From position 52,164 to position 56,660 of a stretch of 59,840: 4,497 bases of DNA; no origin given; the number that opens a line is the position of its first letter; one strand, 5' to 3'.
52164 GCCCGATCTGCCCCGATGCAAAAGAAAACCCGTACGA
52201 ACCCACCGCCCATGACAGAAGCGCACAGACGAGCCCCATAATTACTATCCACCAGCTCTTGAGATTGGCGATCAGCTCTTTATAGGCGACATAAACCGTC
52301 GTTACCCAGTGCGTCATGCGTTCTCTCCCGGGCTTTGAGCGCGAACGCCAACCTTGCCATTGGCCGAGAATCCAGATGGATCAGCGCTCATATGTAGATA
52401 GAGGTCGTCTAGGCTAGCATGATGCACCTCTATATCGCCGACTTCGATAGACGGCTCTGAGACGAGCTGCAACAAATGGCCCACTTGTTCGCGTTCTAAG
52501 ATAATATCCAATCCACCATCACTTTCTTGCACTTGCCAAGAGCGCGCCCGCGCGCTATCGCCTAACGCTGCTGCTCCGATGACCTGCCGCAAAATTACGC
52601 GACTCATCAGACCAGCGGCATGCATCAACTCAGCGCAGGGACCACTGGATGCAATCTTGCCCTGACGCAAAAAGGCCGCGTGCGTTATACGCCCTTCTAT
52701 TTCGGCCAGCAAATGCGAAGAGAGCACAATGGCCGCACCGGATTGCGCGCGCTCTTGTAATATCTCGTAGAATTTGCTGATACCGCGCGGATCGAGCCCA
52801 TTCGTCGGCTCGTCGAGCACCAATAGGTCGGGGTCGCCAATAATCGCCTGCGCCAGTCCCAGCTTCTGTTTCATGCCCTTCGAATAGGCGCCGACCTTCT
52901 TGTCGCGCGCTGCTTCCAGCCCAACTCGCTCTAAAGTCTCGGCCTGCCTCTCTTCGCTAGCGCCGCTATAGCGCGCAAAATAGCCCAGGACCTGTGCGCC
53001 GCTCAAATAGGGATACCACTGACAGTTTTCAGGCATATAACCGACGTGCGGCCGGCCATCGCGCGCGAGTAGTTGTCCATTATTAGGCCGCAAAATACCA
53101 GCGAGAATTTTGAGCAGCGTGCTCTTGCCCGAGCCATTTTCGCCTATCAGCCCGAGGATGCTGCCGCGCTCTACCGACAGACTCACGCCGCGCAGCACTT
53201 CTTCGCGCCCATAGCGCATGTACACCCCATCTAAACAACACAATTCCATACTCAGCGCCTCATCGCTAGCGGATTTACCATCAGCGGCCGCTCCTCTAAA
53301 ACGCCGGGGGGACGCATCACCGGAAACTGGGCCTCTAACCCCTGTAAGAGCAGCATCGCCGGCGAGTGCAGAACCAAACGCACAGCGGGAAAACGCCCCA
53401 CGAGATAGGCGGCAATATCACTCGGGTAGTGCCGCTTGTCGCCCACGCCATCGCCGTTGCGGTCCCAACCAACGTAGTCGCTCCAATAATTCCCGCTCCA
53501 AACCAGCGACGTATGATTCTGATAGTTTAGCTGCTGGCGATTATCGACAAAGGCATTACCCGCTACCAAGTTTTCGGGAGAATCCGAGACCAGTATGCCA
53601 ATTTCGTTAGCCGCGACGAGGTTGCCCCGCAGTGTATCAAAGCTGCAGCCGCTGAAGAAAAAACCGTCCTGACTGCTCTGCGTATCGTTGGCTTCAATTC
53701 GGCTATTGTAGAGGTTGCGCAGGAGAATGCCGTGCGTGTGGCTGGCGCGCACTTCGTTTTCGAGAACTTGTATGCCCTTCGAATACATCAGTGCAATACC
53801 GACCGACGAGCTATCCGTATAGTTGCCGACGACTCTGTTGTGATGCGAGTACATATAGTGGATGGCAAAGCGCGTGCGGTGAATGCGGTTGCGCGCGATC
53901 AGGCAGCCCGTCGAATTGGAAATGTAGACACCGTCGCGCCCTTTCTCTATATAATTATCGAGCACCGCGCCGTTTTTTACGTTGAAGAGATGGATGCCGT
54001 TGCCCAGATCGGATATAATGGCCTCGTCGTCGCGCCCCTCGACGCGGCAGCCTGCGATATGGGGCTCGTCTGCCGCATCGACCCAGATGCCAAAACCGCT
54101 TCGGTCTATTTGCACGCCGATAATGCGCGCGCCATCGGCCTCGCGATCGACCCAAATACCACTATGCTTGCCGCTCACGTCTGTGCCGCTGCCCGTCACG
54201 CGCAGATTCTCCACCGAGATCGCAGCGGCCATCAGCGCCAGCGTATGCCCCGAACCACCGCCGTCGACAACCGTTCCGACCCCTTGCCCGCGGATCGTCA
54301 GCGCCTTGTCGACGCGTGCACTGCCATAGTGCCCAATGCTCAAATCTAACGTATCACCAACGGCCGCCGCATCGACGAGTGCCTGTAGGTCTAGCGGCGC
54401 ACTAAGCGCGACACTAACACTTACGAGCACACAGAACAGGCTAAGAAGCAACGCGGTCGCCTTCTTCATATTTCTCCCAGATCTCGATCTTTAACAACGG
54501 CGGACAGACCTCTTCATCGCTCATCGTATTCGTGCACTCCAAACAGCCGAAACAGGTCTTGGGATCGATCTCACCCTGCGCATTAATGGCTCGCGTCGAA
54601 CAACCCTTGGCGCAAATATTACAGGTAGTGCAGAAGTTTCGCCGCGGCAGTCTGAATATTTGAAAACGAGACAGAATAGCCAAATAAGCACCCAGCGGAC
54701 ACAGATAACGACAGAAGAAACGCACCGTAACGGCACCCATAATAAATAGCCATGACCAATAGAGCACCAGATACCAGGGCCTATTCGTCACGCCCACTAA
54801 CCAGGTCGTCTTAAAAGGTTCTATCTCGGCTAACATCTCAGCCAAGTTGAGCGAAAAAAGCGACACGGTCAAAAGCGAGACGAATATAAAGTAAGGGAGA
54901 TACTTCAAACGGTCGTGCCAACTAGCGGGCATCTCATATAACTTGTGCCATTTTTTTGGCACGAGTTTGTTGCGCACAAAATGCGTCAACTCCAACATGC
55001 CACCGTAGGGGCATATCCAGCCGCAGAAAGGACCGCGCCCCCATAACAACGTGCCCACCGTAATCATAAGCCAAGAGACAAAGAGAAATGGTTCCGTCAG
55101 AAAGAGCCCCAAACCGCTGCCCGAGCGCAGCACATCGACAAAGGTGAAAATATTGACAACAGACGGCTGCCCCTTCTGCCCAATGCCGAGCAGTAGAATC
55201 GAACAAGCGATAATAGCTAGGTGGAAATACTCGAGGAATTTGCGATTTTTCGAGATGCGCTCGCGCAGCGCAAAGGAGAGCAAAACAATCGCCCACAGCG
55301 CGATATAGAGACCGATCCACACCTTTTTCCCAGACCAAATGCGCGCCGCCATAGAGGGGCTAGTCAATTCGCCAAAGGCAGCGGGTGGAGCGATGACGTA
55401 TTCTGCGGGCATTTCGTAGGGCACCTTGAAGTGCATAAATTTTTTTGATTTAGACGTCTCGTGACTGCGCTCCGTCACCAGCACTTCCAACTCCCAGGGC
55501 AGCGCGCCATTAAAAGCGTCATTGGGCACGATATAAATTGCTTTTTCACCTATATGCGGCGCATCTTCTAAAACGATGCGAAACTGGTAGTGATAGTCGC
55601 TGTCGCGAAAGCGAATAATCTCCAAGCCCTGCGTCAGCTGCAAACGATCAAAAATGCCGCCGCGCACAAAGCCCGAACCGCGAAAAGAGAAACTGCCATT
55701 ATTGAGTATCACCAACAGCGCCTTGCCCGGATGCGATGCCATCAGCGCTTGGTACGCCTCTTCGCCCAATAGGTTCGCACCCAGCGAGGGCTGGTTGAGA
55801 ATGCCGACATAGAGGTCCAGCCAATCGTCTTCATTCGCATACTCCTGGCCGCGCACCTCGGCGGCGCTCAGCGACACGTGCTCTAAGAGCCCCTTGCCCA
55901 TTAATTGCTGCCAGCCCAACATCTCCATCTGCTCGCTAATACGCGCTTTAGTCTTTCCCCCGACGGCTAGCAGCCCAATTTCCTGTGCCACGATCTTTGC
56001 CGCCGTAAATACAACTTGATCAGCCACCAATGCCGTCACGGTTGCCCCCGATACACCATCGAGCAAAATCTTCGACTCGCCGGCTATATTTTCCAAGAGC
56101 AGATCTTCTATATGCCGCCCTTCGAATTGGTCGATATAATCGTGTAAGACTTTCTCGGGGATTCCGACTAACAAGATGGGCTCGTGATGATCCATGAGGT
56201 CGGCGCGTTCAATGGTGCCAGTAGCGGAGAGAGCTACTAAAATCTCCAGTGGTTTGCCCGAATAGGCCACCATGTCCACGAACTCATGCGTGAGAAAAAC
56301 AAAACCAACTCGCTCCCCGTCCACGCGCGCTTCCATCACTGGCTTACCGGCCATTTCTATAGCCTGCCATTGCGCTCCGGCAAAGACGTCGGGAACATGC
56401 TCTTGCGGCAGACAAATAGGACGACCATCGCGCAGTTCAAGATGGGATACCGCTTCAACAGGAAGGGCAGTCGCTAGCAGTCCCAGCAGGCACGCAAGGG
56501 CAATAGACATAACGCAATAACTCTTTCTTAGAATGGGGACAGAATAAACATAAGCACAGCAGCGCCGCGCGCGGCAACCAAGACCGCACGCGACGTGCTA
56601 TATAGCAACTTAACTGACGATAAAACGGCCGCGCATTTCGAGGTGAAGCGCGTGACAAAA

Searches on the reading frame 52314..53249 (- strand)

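Call 59: search_protein_families(library=pfam, proteins=[window:52314-53249:-], max_evalue=0.0001)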
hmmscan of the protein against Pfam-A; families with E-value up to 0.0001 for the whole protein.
window:52314-53249:- (311 aa): 3 families
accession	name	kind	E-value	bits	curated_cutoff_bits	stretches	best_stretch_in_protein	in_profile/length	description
PF00005.33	ABC_tran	-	1.3e-28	100.7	25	1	19-150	1-137/137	ABC transporter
PF13304.12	AAA_21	-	6.3e-18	66.3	27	1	122-182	238-301/304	AAA domain, putative AbiEii toxin, Type IV TA system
PF13191.12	AAA_16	-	3.1e-05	25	32.6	0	13-168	3-124/167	AAA ATPase domain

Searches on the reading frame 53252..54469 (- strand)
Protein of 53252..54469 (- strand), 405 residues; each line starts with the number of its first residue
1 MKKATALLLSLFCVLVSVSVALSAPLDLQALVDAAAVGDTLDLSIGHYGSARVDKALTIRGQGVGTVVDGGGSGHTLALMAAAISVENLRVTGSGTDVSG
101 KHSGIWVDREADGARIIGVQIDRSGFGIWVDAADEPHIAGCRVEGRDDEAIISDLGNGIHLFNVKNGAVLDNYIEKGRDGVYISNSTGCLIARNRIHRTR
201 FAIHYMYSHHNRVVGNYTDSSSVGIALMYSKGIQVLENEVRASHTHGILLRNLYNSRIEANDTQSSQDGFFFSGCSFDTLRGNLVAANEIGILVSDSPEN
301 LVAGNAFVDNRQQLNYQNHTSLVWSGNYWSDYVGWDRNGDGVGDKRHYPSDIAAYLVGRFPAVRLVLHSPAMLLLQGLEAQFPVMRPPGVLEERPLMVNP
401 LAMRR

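Call 59: search_protein_families(library=pfam, proteins=[window:53252-54469:-], max_evalue=0.0001)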
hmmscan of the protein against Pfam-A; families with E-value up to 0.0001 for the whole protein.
window:53252-54469:- (405 aa): 2 families
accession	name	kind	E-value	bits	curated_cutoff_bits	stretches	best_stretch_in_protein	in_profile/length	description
PF05048.19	NosD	-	2.5e-43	148.4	23.6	1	148-334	8-212/212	Periplasmic copper-binding protein (NosD)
PF13229.12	Beta_helix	-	5.6e-22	78.5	25.9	3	152-250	18-120/158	Right handed beta helix region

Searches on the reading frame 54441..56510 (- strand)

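Call 59: search_protein_families(library=pfam, proteins=[window:54441-56510:-], max_evalue=0.0001)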
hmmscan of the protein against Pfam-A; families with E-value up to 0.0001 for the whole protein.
window:54441-56510:- (689 aa): 1 family
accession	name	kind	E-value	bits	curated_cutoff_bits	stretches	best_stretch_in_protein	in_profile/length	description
PF12801.12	Fer4_5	-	1.5e-13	50.9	22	1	474-516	3-45/48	4Fe-4S binding domain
